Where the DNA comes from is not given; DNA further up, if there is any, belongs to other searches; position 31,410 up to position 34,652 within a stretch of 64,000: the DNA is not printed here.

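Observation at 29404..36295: Liv-type ABC importer collapsed into three giant genes, including an MFS::LivF::LivG triple fusion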

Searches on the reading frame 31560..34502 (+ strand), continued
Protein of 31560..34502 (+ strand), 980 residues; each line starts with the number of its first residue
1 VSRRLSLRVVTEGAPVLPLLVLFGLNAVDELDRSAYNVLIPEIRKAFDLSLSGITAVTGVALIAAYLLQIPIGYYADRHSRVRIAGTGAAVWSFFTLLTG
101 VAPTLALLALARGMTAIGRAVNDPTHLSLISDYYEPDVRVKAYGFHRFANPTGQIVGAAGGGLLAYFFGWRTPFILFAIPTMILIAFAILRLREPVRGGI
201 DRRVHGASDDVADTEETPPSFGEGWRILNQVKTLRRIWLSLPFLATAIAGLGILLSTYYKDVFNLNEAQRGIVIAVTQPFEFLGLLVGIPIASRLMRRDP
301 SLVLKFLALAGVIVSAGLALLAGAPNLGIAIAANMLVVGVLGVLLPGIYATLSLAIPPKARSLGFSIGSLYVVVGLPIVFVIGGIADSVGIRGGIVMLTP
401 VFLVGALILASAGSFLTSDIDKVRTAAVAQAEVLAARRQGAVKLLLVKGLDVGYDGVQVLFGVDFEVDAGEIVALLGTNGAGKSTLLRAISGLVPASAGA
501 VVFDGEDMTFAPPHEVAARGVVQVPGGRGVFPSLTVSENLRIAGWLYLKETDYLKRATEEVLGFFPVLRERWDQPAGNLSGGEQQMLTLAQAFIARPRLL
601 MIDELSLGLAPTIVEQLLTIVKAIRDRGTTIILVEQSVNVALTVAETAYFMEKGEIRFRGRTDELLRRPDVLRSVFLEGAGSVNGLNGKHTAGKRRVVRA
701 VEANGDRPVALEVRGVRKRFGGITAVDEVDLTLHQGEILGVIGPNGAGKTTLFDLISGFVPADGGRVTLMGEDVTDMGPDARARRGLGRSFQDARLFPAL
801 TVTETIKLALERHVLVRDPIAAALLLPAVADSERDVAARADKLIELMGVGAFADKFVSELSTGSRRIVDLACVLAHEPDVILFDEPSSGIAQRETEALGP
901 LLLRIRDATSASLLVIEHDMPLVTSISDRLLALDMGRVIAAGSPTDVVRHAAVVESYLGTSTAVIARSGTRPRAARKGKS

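Call 10: find_related_loci(query=window:31560-34502:+, collection=genome_contigs, flank=6000)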
Query window:31560-34502:+ (980 aa) in genome_contigs; peptide patterns used: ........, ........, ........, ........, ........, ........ (x = any residue, [..] = any of these).
600 stretches matched a pattern (row limit reached: there are more); 540 encode a relative of the query (tblastn E <= 1e-3); the best 80 are kept; 79 distinct loci.
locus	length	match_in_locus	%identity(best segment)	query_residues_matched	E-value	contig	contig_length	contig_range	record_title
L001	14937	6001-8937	80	1-979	0e+0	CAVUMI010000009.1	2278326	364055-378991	MAG: uncultured Actinomycetes bacterium isolate MFD04212.bin.2.169 genome assembly, contig: contig_5148, whole genome sh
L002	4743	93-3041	67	2-976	0e+0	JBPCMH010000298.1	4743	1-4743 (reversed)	MAG: Acidimicrobiales bacterium isolate TH_ant_mag_99 S1Ck127_1853832_flag_1_multi_6.0000_len_4743, whole genome shotgun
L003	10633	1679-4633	66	4-979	0e+0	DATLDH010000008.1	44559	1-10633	MAG TPA_asm: Acidimicrobiales bacterium isolate SMAG_U14345 k141_3758252, whole genome shotgun sequence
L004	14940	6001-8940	66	5-971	0e+0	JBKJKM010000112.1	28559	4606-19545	MAG: Acidimicrobiales bacterium isolate ant_bin.242 k117_5470466, whole genome shotgun sequence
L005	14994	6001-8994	66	2-980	0e+0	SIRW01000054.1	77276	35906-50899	MAG: Actinobacteria bacterium isolate ZMQR.bins.8 contig054, whole genome shotgun sequence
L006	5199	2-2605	68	116-969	0e+0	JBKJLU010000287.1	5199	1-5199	MAG: Acidimicrobiales bacterium isolate ant_bin.298 k117_5949151, whole genome shotgun sequence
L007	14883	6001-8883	62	11-969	0e+0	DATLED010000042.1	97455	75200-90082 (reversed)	MAG TPA_asm: Acidimicrobiales bacterium isolate SMAG_U14367 k141_1099359, whole genome shotgun sequence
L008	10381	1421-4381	62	1-975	0e+0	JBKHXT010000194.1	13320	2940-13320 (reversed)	MAG: Acidimicrobiia bacterium isolate N_bin.26.orig k127_107623, whole genome shotgun sequence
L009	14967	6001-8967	62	7-980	0e+0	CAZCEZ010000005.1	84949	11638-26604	MAG TPA_asm: uncultured Acidimicrobiaceae bacterium isolate SRP321284_co1_123 genome assembly, contig: NODE_296_length_8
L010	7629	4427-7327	61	10-971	0e+0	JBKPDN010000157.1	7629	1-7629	MAG: Actinomycetota bacterium isolate GB_EKS_MAG_00023 GB_EKS_000001556275, whole genome shotgun sequence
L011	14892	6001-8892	61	10-971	0e+0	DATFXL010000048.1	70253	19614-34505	MAG TPA_asm: Acidimicrobiia bacterium isolate SMAG_U9516 k141_12160096, whole genome shotgun sequence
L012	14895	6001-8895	63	17-969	0e+0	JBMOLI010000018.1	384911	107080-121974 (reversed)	MAG: Actinomycetota bacterium isolate Betzabe_MAG020 MAG020_18, whole genome shotgun sequence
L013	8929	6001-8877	61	11-970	0e+0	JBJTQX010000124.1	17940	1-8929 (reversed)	MAG: Actinomycetes bacterium isolate samp_4448_metadecoder_532 samp_4448_2284194, whole genome shotgun sequence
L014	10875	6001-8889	60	11-971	0e+0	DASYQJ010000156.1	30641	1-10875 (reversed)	MAG TPA_asm: Acidimicrobiia bacterium isolate SMAG_U4482 k141_48914, whole genome shotgun sequence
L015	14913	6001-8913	59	7-971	0e+0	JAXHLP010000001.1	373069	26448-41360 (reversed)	MAG: Acidimicrobiales bacterium isolate Salar_de_Ascotan_soil_MAG_ASO25 contig_4058_polypolish, whole genome shotgun seq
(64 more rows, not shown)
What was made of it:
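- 79 loci from GTDB species-representative genomes carry the full-length gene (call 10).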

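Call 24: find_encoding_contigs(protein=P0016, flank=8000, max_places=2)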
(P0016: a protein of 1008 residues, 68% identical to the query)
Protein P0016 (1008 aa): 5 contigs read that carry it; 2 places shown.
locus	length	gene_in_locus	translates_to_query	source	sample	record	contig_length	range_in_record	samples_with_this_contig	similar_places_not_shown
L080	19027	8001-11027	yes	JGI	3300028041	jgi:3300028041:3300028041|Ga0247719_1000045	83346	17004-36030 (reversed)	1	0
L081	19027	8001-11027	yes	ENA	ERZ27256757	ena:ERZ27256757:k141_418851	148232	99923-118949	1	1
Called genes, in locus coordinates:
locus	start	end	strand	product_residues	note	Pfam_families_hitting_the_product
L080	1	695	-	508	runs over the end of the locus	PF03007:WS_DGAT_cat, PF06974:WS_DGAT_C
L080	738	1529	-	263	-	PF13369:Transglut_core2, PF13371:TPR_9 (faint)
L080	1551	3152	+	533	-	PF01019:G_glu_transpept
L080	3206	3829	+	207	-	PF03167:UDG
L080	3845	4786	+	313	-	PF00296:Bac_luciferase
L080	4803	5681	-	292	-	-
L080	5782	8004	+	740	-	PF02653:BPD_transp_2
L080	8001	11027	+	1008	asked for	PF07690:MFS_1, PF00005:ABC_tran, PF02463:SMC_N (faint), PF13304:AAA_21 (faint), PF13476:AAA_23 (faint), PF13555:AAA_29 (faint), PF00005:ABC_tran, PF12399:BCA_ABC_TP_C (weak), +1 more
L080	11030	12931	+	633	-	-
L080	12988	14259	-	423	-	-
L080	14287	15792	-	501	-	PF00135:COesterase, PF20434:BD-FAE, PF07859:Abhydrolase_3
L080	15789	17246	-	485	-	PF00501:AMP-binding, PF13193:AMP-binding_C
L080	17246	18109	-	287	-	PF22622:MFE-2_hydrat-2_N, PF01575:MaoC_dehydratas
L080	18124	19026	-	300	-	PF00106:adh_short, PF08659:KR, PF13561:adh_short_C2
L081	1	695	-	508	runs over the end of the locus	PF03007:WS_DGAT_cat, PF06974:WS_DGAT_C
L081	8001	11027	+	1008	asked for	PF07690:MFS_1, PF00005:ABC_tran, PF02463:SMC_N (faint), PF13304:AAA_21 (faint), PF13476:AAA_23 (faint), PF13555:AAA_29 (faint), PF00005:ABC_tran, PF12399:BCA_ABC_TP_C (weak), +1 more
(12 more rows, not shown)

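Call 25: find_encoding_contigs(protein=P0084, flank=8000, max_places=2)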
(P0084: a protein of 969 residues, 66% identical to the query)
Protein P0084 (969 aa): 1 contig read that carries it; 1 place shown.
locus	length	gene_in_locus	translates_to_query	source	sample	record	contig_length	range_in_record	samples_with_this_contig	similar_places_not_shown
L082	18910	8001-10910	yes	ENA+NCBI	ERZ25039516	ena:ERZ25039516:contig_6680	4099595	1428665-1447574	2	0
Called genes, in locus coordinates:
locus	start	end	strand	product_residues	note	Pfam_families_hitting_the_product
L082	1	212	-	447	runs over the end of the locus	-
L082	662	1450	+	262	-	-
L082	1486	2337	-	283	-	PF00561:Abhydrolase_1, PF12697:Abhydrolase_6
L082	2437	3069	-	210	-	PF00440:TetR_N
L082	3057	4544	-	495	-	PF00135:COesterase, PF20434:BD-FAE, PF07859:Abhydrolase_3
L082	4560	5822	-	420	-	PF02771:Acyl-CoA_dh_N, PF02770:Acyl-CoA_dh_M, PF00441:Acyl-CoA_dh_1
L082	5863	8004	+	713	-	PF02653:BPD_transp_2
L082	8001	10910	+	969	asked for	PF07690:MFS_1, PF13476:AAA_23 (faint), PF00005:ABC_tran, PF13175:AAA_15 (faint), PF13304:AAA_21 (faint), PF13555:AAA_29 (faint), PF13604:AAA_30 (faint), PF00005:ABC_tran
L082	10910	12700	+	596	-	-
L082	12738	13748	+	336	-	-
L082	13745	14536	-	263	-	PF03883:H2O2_YaaD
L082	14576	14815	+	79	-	-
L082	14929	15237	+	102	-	-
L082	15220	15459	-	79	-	PF00027:cNMP_binding (weak)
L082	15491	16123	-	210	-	PF00574:CLP_protease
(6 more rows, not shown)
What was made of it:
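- The 4-nt and 1-nt overlaps recur in other assemblies (calls 24, 25).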
